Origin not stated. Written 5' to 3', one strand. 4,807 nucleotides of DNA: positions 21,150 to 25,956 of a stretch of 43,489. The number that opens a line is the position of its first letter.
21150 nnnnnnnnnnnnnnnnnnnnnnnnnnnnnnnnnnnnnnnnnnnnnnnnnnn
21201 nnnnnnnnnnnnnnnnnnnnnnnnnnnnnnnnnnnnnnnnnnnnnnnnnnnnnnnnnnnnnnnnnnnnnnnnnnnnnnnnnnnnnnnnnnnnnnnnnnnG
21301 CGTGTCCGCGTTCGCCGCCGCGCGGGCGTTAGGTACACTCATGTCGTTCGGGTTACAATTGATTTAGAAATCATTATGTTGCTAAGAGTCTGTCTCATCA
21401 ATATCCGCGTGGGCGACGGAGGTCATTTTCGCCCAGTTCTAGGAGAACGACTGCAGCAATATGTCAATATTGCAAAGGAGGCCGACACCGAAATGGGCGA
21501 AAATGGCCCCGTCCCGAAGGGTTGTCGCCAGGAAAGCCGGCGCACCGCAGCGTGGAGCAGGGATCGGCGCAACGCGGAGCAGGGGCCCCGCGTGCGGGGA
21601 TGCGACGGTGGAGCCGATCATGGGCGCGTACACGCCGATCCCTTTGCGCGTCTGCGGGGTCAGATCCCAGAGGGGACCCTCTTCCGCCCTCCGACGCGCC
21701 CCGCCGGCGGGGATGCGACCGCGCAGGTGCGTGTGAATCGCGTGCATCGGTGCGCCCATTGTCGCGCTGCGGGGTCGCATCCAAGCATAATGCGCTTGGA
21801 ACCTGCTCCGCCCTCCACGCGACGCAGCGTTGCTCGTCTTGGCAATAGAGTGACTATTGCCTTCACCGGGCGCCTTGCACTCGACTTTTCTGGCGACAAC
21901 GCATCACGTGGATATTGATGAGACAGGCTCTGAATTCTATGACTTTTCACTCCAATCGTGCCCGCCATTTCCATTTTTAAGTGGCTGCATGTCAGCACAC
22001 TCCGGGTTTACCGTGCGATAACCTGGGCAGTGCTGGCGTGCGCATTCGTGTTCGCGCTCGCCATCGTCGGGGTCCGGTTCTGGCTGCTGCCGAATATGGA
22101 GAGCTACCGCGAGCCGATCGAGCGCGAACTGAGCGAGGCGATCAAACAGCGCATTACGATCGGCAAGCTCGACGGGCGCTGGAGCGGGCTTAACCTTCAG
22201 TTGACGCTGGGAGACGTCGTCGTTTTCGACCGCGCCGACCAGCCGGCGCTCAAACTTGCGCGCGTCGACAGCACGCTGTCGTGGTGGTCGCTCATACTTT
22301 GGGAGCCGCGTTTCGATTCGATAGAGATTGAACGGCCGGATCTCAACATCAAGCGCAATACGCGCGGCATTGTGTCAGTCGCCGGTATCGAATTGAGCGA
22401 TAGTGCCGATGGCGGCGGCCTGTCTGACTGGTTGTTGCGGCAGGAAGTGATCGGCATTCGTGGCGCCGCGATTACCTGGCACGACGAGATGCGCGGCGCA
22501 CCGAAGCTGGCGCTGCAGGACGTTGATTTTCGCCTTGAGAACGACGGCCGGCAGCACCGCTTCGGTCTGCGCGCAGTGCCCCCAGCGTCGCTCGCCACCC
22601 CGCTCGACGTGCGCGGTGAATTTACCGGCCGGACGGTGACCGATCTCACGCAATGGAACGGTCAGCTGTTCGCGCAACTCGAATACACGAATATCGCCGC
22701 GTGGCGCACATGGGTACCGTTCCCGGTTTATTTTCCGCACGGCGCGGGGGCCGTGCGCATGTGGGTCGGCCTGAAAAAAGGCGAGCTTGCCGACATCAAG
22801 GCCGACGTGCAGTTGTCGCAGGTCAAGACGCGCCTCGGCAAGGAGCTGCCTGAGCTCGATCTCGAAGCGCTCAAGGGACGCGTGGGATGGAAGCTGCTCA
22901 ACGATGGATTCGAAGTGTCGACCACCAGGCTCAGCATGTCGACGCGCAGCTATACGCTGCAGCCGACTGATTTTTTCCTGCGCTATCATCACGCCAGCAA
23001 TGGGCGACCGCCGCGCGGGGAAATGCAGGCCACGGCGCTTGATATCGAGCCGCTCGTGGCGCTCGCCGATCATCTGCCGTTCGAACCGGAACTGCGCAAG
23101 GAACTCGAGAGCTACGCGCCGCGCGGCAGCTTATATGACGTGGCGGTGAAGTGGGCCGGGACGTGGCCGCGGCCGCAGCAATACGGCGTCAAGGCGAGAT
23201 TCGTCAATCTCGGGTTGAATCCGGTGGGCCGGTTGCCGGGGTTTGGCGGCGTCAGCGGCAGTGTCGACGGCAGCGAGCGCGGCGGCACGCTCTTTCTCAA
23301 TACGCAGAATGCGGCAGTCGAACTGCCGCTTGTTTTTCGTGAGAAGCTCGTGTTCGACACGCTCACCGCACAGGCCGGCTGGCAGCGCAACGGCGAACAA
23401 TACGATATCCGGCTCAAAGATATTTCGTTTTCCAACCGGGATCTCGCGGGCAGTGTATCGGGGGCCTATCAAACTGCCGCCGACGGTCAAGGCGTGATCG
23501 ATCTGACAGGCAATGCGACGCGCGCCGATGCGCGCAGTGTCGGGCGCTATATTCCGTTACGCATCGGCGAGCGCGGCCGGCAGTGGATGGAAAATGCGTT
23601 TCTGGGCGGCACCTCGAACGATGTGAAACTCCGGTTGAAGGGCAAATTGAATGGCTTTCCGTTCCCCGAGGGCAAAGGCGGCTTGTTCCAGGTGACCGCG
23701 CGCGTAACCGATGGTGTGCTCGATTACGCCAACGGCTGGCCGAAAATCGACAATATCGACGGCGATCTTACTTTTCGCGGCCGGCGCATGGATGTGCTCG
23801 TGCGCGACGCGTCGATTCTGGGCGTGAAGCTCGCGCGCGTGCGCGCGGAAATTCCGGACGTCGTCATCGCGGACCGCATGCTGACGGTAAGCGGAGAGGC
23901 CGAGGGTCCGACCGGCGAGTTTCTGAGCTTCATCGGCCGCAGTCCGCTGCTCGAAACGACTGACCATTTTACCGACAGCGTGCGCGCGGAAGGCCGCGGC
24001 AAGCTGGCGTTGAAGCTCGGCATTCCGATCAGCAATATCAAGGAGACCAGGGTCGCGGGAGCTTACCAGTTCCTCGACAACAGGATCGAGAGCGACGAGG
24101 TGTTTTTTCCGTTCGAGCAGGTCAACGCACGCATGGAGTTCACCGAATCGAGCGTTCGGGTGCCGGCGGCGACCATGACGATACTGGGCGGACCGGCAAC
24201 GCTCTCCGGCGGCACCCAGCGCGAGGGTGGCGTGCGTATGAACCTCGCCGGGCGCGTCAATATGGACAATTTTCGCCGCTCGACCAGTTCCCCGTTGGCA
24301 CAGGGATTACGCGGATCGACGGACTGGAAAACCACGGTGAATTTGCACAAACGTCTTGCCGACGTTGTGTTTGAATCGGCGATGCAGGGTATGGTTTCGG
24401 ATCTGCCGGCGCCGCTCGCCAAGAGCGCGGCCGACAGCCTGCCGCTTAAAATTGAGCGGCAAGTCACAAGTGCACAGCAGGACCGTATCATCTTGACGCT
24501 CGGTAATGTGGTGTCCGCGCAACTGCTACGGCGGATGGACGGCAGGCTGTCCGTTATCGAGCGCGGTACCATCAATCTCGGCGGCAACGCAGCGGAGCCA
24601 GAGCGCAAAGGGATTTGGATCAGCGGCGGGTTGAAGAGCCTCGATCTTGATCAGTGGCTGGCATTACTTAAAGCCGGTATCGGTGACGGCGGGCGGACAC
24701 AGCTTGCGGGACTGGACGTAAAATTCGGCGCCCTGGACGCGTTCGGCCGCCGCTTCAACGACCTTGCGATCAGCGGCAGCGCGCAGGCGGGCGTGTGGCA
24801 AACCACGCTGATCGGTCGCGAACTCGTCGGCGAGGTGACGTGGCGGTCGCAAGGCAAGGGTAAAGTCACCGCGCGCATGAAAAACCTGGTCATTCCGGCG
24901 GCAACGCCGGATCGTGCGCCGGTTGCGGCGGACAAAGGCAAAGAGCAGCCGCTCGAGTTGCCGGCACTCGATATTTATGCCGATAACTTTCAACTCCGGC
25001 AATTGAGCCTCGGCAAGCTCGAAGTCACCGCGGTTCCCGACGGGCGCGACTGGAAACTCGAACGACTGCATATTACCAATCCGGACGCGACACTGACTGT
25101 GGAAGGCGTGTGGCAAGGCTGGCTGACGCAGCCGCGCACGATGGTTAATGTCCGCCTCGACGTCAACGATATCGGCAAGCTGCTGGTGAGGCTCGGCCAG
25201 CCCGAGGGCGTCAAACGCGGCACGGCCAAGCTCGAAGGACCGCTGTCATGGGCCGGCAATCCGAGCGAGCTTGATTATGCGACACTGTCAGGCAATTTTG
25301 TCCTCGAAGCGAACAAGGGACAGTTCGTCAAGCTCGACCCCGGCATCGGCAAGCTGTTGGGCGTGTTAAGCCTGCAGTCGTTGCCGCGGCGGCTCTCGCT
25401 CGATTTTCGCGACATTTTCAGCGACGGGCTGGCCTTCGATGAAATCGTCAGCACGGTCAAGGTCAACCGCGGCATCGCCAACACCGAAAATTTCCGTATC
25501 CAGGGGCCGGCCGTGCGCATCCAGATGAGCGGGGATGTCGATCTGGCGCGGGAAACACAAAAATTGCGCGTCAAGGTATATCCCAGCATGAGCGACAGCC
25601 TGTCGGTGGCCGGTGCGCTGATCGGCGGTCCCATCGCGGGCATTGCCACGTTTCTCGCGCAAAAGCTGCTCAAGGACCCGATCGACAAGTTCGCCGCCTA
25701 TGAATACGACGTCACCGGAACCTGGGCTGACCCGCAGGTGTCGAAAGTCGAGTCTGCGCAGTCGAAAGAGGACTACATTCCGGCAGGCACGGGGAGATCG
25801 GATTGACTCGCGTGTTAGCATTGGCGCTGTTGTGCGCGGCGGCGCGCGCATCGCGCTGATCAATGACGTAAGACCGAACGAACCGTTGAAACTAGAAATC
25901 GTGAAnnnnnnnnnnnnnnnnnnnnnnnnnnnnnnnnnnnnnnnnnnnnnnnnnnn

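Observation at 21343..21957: A ~550-nt GC-rich non-coding element with nested helices, closed by 29-nt inverted repeats, between glnE and the yhdP-like gene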

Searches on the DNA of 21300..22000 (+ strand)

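Call 8: search_dna_similar(query=window:21343-21957:+, collection=plasmids, mode=distant)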
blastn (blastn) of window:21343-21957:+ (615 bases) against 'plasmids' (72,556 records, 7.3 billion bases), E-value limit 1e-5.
No match.

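Call 11: search_rna_families(source=window, start=21300, end=22000, threshold=evalue, max_evalue=10)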
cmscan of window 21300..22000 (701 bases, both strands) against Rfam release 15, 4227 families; matches with E-value up to 10: 2.
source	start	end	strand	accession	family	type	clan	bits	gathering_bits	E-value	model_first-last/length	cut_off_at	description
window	21350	21406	-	RF01164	SNORD107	Gene; snRNA; snoRNA; CD-box;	-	16.6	50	4.3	1-74/74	no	Small nucleolar RNA SNORD107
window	21362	21430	-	RF01177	snR67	Gene; snRNA; snoRNA; CD-box;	CL00053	14.4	55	2.8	1-83/83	no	Small nucleolar RNA snR67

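Call 75: search_rna_families(sources=[L054, L055, L056, L057, L058], threshold=evalue, max_evalue=1)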
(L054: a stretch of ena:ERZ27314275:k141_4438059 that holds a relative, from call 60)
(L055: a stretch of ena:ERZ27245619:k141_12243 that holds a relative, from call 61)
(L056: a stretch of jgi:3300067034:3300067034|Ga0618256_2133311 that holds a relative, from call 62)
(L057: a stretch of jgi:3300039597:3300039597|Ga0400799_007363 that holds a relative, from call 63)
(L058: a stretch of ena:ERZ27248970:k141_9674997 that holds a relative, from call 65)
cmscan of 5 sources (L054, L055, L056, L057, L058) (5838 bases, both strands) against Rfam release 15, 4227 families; matches with E-value up to 1: 0.
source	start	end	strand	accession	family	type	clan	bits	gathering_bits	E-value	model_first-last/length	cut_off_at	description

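Call 86: search_dna_similar(query=window:21383-21422:+, collection=plasmids, mode=distant, max_evalue=10, max_rows=15)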
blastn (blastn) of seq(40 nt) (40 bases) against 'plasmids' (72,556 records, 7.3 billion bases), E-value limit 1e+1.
Records with a match: 8; places in all: 8; records where one place covers at least 80% of the query: 0.
Best place of each record, by identity: >=99% 5; 90-95% 2; 80-90% 1.
By first word of the organism name: Streptomyces 5; Pseudorhizobium 1; Komagataeibacter 1; Ketogulonicigenium 1.
By predicted mobility (MOB-suite, as given by PLSDB): non-mobilizable 7; conjugative 1.
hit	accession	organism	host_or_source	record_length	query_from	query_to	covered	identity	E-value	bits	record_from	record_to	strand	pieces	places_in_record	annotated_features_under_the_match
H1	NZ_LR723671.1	Pseudorhizobium flavum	Paddy soil under the long-term ...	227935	12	37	65%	88.5%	6e+0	35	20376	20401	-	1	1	SDR family oxidoreductase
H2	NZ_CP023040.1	Komagataeibacter saccharivorans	vinegar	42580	17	39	57%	91.3%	6e+0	34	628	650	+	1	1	none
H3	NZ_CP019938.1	Ketogulonicigenium robustum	cell culture,soil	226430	13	35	57%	91.3%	6e+0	34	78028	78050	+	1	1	multidrug efflux RND transporter permease subunit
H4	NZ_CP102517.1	Streptomyces yangpuensis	Crocus sativus,pure culture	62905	23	40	45%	100.0%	6e+0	34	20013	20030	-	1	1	hypothetical protein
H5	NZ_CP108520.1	Streptomyces sp. NBC_01232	-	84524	23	40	45%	100.0%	6e+0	34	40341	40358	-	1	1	hypothetical protein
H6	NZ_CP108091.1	Streptomyces virginiae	-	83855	23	40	45%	100.0%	6e+0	34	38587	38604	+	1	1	hypothetical protein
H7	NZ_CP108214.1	Streptomyces sp. NBC_00105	-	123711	23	40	45%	100.0%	6e+0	34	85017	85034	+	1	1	hypothetical protein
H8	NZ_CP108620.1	Streptomyces avidinii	-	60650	23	40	45%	100.0%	6e+0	34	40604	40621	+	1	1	hypothetical protein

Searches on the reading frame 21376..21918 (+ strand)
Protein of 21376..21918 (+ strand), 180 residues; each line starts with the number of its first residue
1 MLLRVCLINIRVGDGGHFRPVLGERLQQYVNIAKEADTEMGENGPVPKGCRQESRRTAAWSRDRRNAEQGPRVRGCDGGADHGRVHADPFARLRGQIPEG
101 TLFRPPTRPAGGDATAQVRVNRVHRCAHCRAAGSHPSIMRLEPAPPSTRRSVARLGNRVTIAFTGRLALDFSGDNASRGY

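Call 12: search_protein_families(library=pfam, proteins=[window:21376-21918:+])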
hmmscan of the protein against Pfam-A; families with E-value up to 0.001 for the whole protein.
window:21376-21918:+ (180 aa): 0 families

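Call 67: search_protein_representatives(protein=window:21376-21915:+)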
Query: 180 residues. Proteins with E-value up to 0.001 (for the whole library): 41; up to 1e-10: 13; up to 1e-30: 0. The best 41 are listed.
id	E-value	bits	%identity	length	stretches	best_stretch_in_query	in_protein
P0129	3.6e-28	115.2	78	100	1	107-180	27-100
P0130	1.2e-23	100.5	68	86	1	33-118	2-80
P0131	2.4e-22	96.2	52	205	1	37-155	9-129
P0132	4.7e-22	95.2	85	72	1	4-58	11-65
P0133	3.0e-21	92.6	80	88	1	2-60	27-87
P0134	7.7e-21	91.3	84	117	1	4-59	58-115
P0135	5.2e-15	72.3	42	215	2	53-132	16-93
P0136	3.1e-14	69.8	77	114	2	132-177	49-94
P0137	3.3e-13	66.4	71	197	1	68-115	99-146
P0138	3.3e-12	63.1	52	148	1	40-124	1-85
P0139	3.9e-12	62.9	51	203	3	58-121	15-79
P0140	1.1e-11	61.4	61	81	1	61-114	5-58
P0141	1.9e-11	60.7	60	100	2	7-53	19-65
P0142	1.1e-10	58.2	58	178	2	109-176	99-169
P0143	5.5e-10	55.9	44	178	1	41-178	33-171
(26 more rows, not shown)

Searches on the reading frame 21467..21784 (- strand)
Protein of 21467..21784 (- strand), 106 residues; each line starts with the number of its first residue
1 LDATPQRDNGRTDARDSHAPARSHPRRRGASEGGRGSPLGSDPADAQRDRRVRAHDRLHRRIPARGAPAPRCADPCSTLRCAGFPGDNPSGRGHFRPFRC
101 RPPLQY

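Call 57: find_homologous_proteins(query=window:21467-21784:-, max_evalue=0.001)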
Query window:21467-21784:- (106 aa): 8 proteins with E <= 0.001 among 27 candidates.
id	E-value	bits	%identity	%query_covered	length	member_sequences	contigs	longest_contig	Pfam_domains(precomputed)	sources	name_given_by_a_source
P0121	3.6e-29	120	75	79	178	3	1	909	-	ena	-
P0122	1.2e-28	118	74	80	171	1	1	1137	-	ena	-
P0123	5.2e-23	100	66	78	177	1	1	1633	-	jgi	jgi:hypothetical protein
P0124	2.8e-22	97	79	62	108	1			-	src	-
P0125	6.3e-18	83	64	73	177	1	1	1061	-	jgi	jgi:hypothetical protein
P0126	1.3e-6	47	85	25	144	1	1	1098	-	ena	-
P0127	2.8e-6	46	88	24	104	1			-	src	-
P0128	2.9e-4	39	80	28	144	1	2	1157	-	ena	-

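Call 60: find_encoding_contigs(protein=P0121, flank=10000, max_places=5)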
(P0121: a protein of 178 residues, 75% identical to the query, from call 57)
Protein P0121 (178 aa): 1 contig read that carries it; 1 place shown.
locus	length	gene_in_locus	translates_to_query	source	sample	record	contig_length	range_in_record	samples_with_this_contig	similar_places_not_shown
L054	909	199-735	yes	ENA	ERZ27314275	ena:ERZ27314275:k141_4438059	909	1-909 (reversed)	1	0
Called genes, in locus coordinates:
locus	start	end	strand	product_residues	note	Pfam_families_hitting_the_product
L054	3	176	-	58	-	?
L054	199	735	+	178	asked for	-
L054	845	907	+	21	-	?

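Call 61: find_encoding_contigs(protein=P0122, flank=10000, max_places=5)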
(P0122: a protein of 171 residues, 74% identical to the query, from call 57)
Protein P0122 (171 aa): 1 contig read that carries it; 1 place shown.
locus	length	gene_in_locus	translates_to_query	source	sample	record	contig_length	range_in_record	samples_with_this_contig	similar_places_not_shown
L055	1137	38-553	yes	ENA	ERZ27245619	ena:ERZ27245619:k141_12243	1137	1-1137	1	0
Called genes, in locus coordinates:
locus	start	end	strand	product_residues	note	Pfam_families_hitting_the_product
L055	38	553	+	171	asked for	-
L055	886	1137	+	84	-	?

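Call 62: find_encoding_contigs(protein=P0123, flank=10000, max_places=5)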
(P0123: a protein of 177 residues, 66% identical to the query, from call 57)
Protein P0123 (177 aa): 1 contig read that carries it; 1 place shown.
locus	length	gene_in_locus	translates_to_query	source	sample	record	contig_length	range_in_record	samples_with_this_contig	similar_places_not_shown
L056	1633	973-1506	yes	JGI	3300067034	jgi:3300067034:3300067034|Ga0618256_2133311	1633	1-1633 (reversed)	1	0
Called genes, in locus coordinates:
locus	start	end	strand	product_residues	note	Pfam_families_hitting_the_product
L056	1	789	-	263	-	?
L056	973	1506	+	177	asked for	-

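Call 63: find_encoding_contigs(protein=P0125, flank=10000, max_places=5)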
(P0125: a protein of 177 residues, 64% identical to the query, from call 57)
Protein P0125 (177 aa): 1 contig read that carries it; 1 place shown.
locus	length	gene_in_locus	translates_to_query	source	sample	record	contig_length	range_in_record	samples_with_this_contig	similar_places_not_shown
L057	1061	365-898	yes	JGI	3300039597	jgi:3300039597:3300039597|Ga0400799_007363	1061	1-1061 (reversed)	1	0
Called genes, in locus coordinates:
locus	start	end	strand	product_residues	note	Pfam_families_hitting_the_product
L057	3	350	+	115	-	?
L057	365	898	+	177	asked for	-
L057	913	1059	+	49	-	?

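Call 65: find_encoding_contigs(protein=P0126, flank=10000, max_places=5)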
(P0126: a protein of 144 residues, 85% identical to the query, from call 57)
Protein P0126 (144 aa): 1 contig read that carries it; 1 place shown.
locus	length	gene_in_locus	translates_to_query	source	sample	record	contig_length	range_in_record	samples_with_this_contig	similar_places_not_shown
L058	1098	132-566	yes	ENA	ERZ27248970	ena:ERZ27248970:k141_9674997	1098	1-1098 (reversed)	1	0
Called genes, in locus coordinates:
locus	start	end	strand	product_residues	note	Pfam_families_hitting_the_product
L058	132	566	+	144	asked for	-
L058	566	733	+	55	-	-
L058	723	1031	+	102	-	PF21716:dnstrm_HI1420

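Call 66: find_encoding_contigs(protein=P0128, flank=10000, max_places=5)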
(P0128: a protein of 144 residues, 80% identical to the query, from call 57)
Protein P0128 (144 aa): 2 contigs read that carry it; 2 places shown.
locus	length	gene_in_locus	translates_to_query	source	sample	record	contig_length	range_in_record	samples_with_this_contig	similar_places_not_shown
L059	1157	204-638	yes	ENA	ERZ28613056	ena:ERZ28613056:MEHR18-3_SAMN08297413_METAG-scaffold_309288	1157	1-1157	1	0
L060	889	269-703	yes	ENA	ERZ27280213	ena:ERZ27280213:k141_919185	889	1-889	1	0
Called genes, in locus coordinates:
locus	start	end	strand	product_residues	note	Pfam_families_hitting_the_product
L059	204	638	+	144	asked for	-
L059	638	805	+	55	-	-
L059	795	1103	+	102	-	PF21716:dnstrm_HI1420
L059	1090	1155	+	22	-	?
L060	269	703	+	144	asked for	-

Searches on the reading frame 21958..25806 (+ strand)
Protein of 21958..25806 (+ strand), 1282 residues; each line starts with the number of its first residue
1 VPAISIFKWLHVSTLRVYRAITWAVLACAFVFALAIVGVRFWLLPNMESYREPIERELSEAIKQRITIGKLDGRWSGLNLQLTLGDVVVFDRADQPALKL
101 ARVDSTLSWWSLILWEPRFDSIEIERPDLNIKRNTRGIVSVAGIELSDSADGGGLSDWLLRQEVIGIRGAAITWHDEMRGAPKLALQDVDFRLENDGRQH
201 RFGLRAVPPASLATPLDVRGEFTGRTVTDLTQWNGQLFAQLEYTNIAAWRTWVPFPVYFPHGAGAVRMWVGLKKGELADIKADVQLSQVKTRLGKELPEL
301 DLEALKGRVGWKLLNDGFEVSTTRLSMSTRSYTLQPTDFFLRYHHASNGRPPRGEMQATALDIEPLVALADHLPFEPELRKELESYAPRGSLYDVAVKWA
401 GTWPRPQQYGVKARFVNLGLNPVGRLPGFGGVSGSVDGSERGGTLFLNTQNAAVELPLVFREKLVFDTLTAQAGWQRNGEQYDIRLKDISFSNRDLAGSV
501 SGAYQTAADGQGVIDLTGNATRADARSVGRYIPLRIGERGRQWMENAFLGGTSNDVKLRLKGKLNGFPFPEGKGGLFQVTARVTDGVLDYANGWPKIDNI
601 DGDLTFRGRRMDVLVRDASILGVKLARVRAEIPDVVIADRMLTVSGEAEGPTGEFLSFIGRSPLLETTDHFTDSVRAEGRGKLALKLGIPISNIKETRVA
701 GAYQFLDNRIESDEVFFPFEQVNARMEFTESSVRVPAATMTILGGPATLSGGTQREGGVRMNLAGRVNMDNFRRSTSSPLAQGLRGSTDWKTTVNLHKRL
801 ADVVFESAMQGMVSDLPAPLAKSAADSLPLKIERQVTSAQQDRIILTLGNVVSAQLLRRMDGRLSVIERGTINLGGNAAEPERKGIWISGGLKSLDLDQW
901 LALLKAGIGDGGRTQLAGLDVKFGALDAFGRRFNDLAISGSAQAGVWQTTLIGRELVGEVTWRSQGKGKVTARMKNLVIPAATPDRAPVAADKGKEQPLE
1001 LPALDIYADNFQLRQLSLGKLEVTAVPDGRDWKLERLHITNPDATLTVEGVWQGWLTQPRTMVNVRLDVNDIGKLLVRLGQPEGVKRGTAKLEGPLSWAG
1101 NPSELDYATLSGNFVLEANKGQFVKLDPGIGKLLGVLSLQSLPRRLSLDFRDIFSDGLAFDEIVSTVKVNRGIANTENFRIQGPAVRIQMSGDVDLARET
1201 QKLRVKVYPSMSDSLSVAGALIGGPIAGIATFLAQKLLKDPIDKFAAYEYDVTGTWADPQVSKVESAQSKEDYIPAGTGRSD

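Call 12: search_protein_families(library=pfam, proteins=[window:21958-25806:+])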
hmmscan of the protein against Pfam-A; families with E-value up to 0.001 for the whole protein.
window:21958-25806:+ (1282 aa): 2 families
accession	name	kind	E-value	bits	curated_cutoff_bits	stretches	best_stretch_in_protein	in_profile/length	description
PF13116.12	YhdP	-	0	1062.5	46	1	15-1261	5-1224/1224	YhdP protein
PF05359.17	DUF748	-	3.2e-12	45.8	50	1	23-305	17-291/1037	Domain of Unknown Function (DUF748)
